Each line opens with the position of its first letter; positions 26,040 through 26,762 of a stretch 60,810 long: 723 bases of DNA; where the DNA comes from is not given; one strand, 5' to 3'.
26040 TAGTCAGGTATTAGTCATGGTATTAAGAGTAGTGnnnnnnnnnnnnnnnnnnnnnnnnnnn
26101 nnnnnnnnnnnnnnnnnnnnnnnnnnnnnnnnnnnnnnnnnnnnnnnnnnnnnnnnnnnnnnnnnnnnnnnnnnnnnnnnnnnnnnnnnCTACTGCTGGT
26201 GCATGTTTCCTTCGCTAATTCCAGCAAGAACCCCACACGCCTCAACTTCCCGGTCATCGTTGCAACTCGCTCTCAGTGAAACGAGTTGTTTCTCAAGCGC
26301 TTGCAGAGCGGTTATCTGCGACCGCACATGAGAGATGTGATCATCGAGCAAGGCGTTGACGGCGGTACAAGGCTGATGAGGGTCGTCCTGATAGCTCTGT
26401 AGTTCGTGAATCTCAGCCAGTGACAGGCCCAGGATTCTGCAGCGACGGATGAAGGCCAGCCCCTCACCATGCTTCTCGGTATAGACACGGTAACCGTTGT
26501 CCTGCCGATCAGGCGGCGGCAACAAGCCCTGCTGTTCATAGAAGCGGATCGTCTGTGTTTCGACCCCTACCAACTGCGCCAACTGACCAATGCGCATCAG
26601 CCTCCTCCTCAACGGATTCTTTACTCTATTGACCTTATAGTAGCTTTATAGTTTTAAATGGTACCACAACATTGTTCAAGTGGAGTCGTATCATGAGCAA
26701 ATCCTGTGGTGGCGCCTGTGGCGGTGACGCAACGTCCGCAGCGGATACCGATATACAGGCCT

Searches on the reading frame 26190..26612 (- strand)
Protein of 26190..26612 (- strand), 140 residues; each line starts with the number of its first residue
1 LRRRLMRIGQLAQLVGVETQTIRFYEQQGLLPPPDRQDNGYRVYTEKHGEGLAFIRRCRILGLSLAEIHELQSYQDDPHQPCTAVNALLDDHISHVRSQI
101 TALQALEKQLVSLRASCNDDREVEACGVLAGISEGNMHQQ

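Call 23: search_protein_families(library=pfam, proteins=[window:26190-26612:-], max_evalue=0.1)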
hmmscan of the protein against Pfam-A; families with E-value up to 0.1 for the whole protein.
window:26190-26612:- (140 aa): 3 families
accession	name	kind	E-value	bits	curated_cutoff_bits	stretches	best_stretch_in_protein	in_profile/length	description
PF13411.12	MerR_1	-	3.3e-20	72.4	21.6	1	6-73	1-67/69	MerR HTH family regulatory protein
PF09278.17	MerR-DNA-bind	-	3.4e-20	72.9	25.4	1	52-113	4-65/65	MerR, DNA binding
PF00376.29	MerR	-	1.8e-17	63.3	28.2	1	7-44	1-38/38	MerR family regulatory protein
